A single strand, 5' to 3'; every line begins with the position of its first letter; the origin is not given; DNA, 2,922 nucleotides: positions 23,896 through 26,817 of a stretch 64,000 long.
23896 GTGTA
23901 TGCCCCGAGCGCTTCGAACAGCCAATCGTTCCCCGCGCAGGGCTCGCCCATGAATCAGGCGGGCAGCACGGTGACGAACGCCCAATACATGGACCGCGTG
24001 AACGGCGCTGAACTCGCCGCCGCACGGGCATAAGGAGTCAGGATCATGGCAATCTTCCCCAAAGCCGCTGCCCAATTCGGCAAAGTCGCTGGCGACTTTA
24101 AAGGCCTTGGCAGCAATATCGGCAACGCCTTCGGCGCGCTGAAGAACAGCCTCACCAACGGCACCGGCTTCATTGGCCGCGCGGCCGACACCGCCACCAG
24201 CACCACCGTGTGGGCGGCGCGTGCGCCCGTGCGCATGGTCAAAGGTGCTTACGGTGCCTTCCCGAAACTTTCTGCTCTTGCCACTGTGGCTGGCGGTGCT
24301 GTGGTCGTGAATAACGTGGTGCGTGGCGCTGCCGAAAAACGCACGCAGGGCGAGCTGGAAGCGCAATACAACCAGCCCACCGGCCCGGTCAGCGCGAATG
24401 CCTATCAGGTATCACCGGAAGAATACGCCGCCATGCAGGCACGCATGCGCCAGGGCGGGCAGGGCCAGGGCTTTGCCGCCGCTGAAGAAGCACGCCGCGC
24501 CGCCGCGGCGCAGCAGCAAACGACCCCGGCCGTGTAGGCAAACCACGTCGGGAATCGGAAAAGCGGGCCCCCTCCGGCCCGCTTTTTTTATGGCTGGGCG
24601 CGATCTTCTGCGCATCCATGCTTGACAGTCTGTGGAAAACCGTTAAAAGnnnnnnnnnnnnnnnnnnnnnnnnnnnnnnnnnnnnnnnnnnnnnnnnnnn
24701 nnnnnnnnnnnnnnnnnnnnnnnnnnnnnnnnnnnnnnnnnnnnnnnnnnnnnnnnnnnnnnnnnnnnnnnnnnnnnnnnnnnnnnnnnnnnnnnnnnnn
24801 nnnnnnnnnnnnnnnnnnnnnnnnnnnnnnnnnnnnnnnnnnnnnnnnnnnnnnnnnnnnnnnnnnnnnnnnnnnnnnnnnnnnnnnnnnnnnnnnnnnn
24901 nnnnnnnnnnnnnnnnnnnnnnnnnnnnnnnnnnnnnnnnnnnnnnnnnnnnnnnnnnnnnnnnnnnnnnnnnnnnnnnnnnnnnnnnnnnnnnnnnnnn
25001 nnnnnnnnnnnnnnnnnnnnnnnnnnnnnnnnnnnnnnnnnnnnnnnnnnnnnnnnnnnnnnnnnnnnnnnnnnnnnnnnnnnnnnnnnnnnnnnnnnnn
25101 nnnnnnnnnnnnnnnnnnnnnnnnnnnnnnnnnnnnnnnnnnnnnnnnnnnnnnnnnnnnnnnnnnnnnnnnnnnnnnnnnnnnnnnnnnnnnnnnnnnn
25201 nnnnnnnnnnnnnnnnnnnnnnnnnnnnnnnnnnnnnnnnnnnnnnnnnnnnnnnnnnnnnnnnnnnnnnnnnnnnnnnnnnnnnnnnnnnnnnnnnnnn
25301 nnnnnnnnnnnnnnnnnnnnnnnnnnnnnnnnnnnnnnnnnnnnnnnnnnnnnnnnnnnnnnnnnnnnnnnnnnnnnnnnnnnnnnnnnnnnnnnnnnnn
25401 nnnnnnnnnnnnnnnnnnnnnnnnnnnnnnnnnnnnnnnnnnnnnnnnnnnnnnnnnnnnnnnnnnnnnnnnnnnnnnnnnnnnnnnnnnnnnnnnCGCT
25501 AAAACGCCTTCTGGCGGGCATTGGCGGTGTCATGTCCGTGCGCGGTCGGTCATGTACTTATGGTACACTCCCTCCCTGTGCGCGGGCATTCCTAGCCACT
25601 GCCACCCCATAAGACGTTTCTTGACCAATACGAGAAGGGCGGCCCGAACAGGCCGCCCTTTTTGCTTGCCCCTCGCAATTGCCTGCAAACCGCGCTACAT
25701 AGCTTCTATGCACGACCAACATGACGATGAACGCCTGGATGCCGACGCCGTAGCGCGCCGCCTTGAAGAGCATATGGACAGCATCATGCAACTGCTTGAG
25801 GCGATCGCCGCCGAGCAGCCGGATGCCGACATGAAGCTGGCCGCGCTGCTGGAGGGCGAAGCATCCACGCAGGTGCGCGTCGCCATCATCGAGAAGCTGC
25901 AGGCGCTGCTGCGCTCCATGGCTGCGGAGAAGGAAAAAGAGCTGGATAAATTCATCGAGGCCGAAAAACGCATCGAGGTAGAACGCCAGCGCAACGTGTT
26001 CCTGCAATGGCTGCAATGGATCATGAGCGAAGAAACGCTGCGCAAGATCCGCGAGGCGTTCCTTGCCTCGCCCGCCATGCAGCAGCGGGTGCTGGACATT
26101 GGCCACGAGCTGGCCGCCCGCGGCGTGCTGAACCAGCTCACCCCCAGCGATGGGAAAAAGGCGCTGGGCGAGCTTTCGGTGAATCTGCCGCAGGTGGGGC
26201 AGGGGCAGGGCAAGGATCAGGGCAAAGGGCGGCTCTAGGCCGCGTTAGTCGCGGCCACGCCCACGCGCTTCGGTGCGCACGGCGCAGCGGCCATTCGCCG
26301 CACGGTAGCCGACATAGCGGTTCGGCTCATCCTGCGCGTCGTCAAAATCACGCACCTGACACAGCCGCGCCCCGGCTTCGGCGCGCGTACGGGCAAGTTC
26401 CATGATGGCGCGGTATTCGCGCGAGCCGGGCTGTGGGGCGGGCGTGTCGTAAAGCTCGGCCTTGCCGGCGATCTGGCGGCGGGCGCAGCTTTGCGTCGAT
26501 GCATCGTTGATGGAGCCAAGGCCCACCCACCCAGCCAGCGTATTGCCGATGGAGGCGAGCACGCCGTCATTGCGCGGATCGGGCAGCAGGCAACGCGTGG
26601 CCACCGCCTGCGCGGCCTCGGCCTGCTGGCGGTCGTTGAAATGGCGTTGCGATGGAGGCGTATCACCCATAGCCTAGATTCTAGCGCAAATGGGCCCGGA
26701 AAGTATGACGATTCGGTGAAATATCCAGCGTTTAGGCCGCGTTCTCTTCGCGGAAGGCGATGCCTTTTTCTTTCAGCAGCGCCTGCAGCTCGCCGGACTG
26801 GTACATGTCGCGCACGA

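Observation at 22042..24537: Tandem cluster of four Gly/Ala-rich glycine-zipper membrane proteins of unknown function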

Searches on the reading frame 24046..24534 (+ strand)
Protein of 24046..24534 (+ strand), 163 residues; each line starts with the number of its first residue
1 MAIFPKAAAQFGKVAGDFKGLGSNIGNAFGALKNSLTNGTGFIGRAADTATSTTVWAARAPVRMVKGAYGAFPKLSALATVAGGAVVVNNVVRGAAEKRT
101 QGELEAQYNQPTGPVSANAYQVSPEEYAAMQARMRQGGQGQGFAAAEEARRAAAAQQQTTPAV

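Call 3: search_protein_families(library=pfam, proteins=[window:24046-24534:+], max_evalue=1)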
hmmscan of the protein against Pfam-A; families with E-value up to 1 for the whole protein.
window:24046-24534:+ (163 aa): 1 family
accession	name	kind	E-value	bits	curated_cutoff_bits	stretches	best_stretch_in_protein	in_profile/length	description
PF21659.2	Flavi_E_stem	-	0.042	14.7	27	1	1-44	17-60/95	Flavivirus envelope glycoprotein E, stem/anchor domain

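Call 4: search_protein_families(library=ncbifam, proteins=[window:24046-24534:+], max_evalue=1)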
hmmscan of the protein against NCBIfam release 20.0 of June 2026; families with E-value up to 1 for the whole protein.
window:24046-24534:+ (163 aa): 0 families

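Call 8: search_protein_families(library=phrogs, proteins=[window:24046-24534:+], max_evalue=1)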
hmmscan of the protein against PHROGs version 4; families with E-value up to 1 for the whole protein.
window:24046-24534:+ (163 aa): 3 families
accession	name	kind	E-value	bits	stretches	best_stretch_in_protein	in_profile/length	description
phrog_35867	-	unknown function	0.082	14.1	1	34-60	13-39/60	-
phrog_28745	-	moron, auxiliary metabolic gene and host takeover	0.24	11.7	1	16-80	191-254/315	glycosyltransferase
phrog_31775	-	unknown function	0.62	11.2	0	95-110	26-41/53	-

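Call 9: search_protein_families(library=padloc, proteins=[window:24046-24534:+], max_evalue=1)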
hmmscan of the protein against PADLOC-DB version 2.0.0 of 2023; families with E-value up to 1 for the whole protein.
window:24046-24534:+ (163 aa): 0 families

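Call 65: search_solved_structures(query=A4, max_evalue=1)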
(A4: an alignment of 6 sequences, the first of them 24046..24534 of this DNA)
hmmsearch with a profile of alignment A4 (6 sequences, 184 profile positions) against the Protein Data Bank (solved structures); distinct sequences matched with E-value up to 1: 3.
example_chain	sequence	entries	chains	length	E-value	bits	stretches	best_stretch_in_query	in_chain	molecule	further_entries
4u00_A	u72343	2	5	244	0.27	14.3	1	87-157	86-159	Amino acid ABC transporter, ATP-binding protein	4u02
3c41_J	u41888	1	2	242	0.47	13.6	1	87-157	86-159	Amino acid ABC transporter (ArtP)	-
2olj_A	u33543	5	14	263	0.56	13.3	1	87-157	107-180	Amino acid ABC transporter | protein ArtP | ArtP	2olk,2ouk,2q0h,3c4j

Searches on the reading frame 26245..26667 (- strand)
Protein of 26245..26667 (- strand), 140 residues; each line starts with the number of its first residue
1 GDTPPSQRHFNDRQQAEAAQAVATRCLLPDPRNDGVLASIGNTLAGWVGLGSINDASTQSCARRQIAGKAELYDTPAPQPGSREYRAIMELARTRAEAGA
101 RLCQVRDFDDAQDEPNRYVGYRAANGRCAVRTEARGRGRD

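Call 102: search_protein_families(library=pfam, proteins=[window:26245-26667:-], max_evalue=1)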
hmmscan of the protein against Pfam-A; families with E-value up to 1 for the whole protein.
window:26245-26667:- (140 aa): 0 families
